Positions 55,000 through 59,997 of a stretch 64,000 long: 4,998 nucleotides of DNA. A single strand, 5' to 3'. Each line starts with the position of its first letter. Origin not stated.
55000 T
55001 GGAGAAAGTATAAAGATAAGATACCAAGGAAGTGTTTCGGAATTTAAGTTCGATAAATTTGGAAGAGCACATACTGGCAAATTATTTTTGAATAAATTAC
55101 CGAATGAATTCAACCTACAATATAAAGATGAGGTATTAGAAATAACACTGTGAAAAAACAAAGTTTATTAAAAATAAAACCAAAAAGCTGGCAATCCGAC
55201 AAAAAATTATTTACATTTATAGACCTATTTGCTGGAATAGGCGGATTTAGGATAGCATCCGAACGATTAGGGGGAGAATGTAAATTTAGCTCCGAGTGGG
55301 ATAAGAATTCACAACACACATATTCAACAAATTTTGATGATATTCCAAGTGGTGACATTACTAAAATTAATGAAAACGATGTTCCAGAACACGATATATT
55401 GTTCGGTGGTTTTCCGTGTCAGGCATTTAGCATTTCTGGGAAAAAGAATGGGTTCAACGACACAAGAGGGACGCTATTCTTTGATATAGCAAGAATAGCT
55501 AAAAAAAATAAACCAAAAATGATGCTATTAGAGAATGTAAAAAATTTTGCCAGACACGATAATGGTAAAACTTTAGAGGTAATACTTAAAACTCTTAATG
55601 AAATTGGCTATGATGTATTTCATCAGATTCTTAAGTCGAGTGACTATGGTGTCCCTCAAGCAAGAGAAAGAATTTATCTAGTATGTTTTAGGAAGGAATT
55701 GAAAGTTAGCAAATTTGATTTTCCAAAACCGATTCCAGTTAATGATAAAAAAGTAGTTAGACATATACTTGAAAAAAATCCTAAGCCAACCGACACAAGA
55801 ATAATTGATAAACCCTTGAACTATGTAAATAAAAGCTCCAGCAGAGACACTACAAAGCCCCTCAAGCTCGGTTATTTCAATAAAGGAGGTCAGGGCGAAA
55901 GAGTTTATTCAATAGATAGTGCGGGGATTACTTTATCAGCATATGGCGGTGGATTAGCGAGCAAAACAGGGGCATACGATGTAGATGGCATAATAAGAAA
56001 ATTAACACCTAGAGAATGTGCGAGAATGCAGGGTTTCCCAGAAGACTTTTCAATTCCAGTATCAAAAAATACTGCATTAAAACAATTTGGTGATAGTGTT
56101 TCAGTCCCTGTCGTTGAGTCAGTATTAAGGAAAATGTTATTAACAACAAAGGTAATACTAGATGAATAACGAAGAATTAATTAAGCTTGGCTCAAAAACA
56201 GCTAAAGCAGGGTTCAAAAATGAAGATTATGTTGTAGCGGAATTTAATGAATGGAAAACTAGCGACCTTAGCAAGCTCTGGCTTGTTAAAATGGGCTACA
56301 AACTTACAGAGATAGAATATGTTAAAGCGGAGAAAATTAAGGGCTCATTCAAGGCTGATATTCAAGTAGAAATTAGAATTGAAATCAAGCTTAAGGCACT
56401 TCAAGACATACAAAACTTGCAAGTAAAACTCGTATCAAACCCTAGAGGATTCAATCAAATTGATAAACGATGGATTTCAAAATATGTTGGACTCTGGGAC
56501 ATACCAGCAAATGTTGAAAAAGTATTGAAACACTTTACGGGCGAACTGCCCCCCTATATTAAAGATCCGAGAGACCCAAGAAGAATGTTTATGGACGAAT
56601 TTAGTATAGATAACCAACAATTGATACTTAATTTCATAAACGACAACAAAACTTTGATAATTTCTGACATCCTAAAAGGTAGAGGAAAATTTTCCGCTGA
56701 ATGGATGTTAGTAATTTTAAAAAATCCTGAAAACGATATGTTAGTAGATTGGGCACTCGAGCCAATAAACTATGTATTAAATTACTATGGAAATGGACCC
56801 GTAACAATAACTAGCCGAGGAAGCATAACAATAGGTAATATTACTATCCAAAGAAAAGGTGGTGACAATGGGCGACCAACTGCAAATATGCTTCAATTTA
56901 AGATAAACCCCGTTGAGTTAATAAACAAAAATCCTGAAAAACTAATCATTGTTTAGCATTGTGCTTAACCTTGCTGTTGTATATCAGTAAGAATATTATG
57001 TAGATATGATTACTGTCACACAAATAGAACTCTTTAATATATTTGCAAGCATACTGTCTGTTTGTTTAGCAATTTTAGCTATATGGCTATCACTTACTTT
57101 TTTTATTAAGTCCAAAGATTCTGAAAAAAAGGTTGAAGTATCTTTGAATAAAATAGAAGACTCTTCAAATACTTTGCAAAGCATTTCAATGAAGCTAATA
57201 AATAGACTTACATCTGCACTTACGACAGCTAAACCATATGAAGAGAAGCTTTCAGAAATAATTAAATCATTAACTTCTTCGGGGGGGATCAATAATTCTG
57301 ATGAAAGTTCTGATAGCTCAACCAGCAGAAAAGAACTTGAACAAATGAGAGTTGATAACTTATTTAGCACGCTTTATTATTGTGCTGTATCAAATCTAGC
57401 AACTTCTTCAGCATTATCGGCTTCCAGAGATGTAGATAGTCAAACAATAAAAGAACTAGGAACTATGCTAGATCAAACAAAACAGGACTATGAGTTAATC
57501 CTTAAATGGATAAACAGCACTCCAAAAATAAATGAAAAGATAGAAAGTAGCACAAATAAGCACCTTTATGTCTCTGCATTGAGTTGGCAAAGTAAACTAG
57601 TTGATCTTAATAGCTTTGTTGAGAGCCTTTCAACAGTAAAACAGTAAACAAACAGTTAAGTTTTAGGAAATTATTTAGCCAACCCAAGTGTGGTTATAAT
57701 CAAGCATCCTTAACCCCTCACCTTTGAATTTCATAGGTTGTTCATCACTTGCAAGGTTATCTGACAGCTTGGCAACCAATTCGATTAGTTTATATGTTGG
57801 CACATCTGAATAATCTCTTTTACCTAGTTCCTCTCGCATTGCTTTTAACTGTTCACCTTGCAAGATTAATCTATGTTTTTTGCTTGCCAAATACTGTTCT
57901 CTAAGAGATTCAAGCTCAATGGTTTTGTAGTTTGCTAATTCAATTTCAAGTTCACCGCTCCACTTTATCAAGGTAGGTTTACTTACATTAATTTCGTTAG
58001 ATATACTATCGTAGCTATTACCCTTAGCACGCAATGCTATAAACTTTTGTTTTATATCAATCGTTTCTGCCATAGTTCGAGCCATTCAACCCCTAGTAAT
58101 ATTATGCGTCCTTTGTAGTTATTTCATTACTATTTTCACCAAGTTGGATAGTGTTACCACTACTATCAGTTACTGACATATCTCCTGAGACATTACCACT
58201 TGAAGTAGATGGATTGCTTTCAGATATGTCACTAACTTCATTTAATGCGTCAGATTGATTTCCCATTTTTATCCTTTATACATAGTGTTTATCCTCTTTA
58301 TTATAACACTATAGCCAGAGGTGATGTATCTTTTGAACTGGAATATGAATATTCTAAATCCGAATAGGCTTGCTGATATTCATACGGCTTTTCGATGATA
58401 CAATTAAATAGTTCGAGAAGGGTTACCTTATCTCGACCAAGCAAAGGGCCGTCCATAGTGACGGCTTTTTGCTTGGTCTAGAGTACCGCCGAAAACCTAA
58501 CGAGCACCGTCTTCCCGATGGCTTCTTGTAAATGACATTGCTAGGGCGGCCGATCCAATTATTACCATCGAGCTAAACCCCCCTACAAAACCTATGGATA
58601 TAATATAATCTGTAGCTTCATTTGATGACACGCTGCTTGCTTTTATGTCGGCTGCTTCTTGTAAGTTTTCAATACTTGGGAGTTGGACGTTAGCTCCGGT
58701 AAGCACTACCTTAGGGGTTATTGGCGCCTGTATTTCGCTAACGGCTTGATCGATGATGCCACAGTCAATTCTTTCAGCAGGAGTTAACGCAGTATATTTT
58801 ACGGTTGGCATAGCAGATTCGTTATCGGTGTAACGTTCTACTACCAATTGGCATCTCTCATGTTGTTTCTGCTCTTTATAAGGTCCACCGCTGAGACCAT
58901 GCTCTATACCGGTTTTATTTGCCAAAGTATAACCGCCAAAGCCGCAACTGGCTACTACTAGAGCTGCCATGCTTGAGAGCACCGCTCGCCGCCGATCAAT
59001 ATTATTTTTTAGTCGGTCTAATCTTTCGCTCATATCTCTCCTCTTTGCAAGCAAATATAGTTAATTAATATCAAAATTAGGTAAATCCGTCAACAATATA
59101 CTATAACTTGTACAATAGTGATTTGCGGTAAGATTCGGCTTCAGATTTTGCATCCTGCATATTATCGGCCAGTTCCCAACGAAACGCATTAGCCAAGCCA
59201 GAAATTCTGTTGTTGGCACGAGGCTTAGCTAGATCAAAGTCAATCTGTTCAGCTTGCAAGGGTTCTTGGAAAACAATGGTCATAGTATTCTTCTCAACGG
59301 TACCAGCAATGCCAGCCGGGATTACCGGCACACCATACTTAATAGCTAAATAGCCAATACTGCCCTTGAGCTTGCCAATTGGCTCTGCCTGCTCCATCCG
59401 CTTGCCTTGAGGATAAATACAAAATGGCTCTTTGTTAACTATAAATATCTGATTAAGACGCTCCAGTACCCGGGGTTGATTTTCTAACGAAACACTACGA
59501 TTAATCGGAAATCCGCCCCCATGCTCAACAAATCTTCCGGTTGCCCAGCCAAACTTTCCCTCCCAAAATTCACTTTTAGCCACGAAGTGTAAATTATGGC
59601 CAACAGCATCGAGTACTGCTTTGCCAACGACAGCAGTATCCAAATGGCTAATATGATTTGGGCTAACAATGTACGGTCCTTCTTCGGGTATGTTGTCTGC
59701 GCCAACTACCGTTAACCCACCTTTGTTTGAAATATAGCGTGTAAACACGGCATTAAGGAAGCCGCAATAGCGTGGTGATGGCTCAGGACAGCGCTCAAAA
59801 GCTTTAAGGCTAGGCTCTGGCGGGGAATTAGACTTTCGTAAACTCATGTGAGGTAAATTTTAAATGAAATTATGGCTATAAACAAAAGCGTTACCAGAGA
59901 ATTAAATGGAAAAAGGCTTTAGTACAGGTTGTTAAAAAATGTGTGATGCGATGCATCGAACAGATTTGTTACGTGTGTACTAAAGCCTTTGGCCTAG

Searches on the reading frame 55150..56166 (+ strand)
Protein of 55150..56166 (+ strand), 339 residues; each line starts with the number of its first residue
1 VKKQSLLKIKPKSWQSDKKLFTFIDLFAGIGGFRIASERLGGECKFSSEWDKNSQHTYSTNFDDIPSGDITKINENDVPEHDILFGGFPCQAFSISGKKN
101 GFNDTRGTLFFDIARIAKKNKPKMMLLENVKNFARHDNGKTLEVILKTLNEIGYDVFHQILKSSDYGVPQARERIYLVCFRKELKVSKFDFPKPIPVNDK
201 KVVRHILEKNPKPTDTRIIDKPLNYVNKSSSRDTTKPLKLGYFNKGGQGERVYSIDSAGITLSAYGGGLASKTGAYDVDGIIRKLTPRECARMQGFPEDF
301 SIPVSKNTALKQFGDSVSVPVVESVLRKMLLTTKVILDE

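Call 22: search_protein_families(library=pfam, proteins=[window:55150-56166:+], max_evalue=0.001)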
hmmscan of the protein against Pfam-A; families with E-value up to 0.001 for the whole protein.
window:55150-56166:+ (339 aa): 1 family
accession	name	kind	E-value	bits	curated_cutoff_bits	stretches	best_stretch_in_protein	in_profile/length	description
PF00145.23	DNA_methylase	-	8e-98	328.3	22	1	21-329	1-322/324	C-5 cytosine-specific DNA methylase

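Call 50: search_solved_structures(query=window:55150-56166:+, max_evalue=1e-10)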
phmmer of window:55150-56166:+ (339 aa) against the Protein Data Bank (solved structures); distinct sequences matched with E-value up to 1e-10: 45.
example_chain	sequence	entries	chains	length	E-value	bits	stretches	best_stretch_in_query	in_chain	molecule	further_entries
10mh_A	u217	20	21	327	2.3e-108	365.8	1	21-325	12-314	PROTEIN (CYTOSINE-SPECIFIC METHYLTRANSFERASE HHAI) | HaeIII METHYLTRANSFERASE | Modification methylase HhaI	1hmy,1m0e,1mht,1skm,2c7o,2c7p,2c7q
2zcj_A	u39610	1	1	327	5.9e-108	364.5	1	21-325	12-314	Modification methylase HhaI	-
2uyc_A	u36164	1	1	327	1.1e-107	363.5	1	21-325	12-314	MODIFICATION METHYLASE HHAI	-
2uz4_A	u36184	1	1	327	1.1e-107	363.5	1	21-325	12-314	MODIFICATION METHYLASE HHAI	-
2z6u_A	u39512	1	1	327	1.5e-107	363.1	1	21-325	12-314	Modification methylase HhaI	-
2z6q_A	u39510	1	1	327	1.5e-107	363.1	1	21-325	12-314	Modification methylase HhaI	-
1svu_A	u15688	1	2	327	2.1e-107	362.6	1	21-325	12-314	Modification methylase HhaI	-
1fjx_A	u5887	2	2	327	2.2e-107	362.6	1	21-325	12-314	HHAI DNA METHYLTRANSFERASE | MODIFICATION METHYLASE HHAI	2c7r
2i9k_A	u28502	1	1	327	2.9e-107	362.2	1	21-325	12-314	Modification methylase HhaI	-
2uyh_A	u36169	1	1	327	4.1e-107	361.7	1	21-325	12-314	MODIFICATION METHYLASE HHAI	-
2z6a_A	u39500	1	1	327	4.1e-107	361.7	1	21-325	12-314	Modification methylase HhaI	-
3lx6_A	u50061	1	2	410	2.3e-49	171.9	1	18-327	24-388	Cytosine-specific methyltransferase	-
3me5_A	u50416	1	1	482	4.7e-49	170.8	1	18-327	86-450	Cytosine-specific methyltransferase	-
1dct_A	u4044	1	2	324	1.3e-40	143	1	23-324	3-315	PROTEIN (MODIFICATION METHYLASE HAEIII)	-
3ubt_Y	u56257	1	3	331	3e-39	138.6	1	23-325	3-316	Modification methylase HaeIII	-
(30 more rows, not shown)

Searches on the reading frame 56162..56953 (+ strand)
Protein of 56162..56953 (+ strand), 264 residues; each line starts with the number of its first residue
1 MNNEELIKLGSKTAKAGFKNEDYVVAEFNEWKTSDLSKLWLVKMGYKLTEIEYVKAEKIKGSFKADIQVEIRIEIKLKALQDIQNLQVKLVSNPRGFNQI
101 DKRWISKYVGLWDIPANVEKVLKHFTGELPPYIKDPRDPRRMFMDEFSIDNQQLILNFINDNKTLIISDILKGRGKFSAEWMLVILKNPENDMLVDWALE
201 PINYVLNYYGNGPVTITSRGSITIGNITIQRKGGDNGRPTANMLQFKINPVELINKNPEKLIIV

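Call 52: search_protein_families(library=pfam, proteins=[window:56162-56953:+], max_evalue=0.001)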
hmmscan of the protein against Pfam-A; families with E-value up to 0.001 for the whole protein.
window:56162-56953:+ (264 aa): 1 family
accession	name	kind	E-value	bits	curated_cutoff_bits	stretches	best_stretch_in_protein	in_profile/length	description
PF11463.14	R-HINP1I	-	2.5e-90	301.9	25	1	44-254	1-208/208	R.HinP1I restriction endonuclease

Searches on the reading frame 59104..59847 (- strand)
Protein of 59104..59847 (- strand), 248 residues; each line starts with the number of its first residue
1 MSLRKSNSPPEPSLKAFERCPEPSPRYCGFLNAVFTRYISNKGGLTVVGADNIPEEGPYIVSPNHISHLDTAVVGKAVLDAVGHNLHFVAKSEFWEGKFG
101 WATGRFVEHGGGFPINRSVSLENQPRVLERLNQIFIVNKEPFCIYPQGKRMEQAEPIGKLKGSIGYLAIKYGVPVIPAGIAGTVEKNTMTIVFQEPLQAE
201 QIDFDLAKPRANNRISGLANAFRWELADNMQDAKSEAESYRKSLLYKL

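Call 52: search_protein_families(library=pfam, proteins=[window:59104-59847:-], max_evalue=0.001)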
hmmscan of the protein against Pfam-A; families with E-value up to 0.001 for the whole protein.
window:59104-59847:- (248 aa): 1 family
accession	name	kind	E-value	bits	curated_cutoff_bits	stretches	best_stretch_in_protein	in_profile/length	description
PF01553.26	Acyltransferase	-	7.8e-18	65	23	1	45-180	2-131/132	Acyltransferase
